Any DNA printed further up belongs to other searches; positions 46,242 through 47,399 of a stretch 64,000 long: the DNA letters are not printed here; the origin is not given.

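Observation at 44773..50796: Self-contained putative cAMP module: SH3 protein, M48 protease, CHASE2 cyclase, MBL hydrolase, cNMP-MscS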

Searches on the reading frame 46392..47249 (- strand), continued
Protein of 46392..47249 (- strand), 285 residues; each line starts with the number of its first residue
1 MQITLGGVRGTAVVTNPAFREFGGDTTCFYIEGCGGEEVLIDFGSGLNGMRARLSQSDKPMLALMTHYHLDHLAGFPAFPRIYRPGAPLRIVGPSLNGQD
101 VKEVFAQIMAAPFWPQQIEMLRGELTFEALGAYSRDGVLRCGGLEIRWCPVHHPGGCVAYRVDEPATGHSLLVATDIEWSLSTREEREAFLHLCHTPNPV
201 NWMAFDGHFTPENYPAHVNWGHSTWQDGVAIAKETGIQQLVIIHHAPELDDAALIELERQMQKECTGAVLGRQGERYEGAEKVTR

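Call 29: find_encoding_contigs(protein=P0193, flank=7000, max_places=2)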
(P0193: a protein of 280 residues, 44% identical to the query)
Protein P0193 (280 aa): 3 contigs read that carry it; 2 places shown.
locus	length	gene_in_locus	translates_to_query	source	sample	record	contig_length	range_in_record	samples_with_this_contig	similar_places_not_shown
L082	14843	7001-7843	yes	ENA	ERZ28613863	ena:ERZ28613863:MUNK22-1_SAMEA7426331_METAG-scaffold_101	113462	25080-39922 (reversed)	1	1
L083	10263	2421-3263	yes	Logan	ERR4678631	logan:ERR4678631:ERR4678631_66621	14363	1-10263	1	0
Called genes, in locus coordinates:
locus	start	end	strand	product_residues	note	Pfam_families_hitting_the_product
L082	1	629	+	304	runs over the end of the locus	PF02470:MlaD, PF28544:Helical_needle (faint)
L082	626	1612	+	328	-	PF13424:TPR_12 (weak)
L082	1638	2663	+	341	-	-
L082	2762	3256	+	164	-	PF06347:SH3_4, PF08239:SH3_3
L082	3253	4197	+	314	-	PF01435:Peptidase_M48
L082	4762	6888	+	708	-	PF05226:CHASE2, PF00211:Guanylate_cyc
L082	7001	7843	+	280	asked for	PF00753:Lactamase_B, PF23023:Anti-Pycsar_Apyc1 (weak), PF12706:Lactamase_B_2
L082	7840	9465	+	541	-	PF00924:MS_channel_2nd, PF21082:MS_channel_3rd, PF00027:cNMP_binding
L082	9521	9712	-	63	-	-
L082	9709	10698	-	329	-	PF12775:AAA_7 (weak), PF04851:ResIII (faint), PF13191:AAA_16 (weak), PF25201:nSTAND6 (weak), PF13401:AAA_22, PF00004:AAA (faint), PF09848:SLFN-g3_helicase (weak)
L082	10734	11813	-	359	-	PF00142:Fer4_NifH (weak), PF01656:CbiA, PF02374:ArsA_ATPase (faint), PF06564:CBP_BcsQ (faint), PF10609:ParA, PF13479:AAA_24 (weak), PF13614:AAA_31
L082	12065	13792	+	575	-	PF20250:FapA_N, PF03961:FapA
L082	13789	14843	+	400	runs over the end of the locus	PF00989:PAS (weak), PF13188:PAS_8, PF02518:HATPase_c (weak)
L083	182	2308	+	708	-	PF05226:CHASE2, PF00211:Guanylate_cyc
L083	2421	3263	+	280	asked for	PF00753:Lactamase_B, PF23023:Anti-Pycsar_Apyc1 (weak), PF12706:Lactamase_B_2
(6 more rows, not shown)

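Call 30: search_solved_structures(query=A2, max_evalue=0.1, show_alignments=1)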
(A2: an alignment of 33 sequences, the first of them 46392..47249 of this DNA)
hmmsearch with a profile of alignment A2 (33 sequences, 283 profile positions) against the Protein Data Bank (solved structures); distinct sequences matched with E-value up to 0.1: 37.
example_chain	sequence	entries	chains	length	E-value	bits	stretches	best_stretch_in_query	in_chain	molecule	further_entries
2cbn_A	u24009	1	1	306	3.9e-10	42.5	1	202-279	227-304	RIBONUCLEASE Z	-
3zwf_A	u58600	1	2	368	3.1e-09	39.5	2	201-257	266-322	ZINC PHOSPHODIESTERASE ELAC PROTEIN 1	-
1zkp_A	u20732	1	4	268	1.1e-08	37.7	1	24-82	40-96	hypothetical protein BA1088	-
1y44_A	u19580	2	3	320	2.1e-08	36.8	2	197-269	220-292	Ribonuclease Z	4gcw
2fk6_A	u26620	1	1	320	9.4e-07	31.4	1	197-269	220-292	RIBONUCLEASE Z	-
6kns_A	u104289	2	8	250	2.7e-05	26.6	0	25-78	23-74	Putative metal-dependent hydrolase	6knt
8gyg_A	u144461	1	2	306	0.00072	21.9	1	35-97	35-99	Arysulfatase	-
7xgt_A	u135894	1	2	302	0.00085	21.7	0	61-82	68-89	RNase ZS1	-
1ww1_A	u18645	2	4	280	0.00087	21.6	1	37-84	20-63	tRNase Z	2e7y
4ojv_A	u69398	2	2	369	0.002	20.4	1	66-188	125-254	3',5'-cyclic-nucleotide phosphodiesterase 1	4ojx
9ey0_E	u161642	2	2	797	0.0057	18.9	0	27-250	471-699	Zinc phosphodiesterase ELAC protein 2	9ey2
6b9v_A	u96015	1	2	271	0.0065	18.8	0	34-111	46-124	Beta-lactamase-like protein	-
8z0p_A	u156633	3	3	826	0.0067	18.7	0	27-250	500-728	Zinc phosphodiesterase ELAC protein 2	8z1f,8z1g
6mfi_A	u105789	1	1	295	0.0068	18.7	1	27-85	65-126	Metallo-beta-lactamase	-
7ev5_A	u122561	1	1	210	0.0075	18.6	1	26-79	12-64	Lactamase_B domain-containing protein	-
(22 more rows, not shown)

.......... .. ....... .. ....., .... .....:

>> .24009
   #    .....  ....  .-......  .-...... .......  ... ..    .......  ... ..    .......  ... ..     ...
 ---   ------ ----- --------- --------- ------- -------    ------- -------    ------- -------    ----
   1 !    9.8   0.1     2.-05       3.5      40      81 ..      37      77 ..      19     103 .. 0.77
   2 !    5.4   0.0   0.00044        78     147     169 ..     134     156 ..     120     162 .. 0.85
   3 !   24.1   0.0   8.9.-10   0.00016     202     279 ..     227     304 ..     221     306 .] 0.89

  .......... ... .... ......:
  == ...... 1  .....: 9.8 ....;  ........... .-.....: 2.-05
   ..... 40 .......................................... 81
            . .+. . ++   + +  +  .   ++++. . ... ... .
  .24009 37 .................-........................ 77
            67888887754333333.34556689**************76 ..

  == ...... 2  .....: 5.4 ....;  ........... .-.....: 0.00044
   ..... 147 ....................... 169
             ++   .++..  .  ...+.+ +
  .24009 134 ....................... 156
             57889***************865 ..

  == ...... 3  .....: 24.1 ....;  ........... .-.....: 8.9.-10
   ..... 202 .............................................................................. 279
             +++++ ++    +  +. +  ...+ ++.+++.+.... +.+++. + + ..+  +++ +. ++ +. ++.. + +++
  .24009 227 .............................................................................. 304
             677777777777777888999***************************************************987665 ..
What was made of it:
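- By sequence profile it is marginally nearer RNase Z than YhfI (call 30).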

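Call 55: find_encoding_contigs(protein=P0202, flank=6000, max_places=1)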
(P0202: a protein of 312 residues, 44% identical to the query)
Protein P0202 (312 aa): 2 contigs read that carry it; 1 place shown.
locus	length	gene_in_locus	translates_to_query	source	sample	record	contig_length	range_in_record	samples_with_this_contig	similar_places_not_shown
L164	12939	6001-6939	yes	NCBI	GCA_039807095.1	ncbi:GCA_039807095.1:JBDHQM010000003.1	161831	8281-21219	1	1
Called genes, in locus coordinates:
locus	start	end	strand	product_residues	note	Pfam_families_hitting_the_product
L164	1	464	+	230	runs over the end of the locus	-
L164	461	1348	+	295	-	PF02470:MlaD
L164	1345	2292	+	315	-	PF13424:TPR_12 (faint)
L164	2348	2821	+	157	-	PF08239:SH3_3, PF18348:SH3_16 (weak)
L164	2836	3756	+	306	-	PF01435:Peptidase_M48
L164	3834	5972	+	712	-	PF05226:CHASE2, PF00211:Guanylate_cyc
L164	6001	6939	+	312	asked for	PF00753:Lactamase_B, PF12706:Lactamase_B_2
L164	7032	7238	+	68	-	PF01197:Ribosomal_L31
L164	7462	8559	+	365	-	PF03462:PCRF, PF00472:RF-1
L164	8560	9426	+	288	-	PF17827:PrmC_N, PF01170:UPF0020, PF05175:MTS, PF12847:Methyltransf_18, PF13847:Methyltransf_31, PF08241:Methyltransf_11, PF08242:Methyltransf_12, PF13649:Methyltransf_25, +1 more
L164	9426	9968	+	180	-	PF00684:DnaJ_CXXCXGXG (faint)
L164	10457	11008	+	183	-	PF13744:HTH_37 (faint), PF13560:HTH_31 (weak)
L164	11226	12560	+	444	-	PF02881:SRP54_N, PF01656:CbiA (faint), PF00448:SRP54, PF02978:SRP_SPB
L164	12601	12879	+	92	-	PF00886:Ribosomal_S16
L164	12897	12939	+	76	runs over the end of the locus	PF13083:KH_KhpA-B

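Call 56: find_encoding_contigs(protein=P0233, flank=6000, max_places=1)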
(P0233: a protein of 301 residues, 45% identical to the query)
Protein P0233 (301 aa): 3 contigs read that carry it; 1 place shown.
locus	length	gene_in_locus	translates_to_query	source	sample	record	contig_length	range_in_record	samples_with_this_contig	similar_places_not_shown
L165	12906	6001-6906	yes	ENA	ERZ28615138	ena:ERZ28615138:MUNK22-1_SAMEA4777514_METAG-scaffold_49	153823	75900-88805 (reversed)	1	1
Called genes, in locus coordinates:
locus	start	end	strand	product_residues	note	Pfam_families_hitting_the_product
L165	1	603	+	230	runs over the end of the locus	PF00005:ABC_tran (weak)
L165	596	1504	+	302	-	PF02470:MlaD, PF28544:Helical_needle (faint)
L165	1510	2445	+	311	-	PF13424:TPR_12 (weak)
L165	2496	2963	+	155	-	PF06347:SH3_4 (weak), PF08239:SH3_3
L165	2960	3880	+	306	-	PF01435:Peptidase_M48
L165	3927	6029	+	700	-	PF05226:CHASE2, PF00211:Guanylate_cyc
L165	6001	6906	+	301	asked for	PF00753:Lactamase_B (weak), PF12706:Lactamase_B_2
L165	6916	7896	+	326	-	PF01544:CorA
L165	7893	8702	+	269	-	PF00520:Ion_trans, PF07885:Ion_trans_2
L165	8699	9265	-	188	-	PF00293:NUDIX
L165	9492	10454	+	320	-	PF00579:tRNA-synt_1b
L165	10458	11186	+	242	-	PF02616:SMC_ScpA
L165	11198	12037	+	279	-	PF04079:SMC_ScpB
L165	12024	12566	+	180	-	PF01817:CM_2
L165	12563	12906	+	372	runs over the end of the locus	PF00155:Aminotran_1_2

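Call 58: search_protein_families(library=padloc, proteins=[window:46392-47249:-], max_evalue=0.01)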
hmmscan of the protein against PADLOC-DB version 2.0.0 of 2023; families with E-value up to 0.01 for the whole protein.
window:46392-47249:- (285 aa): 0 families
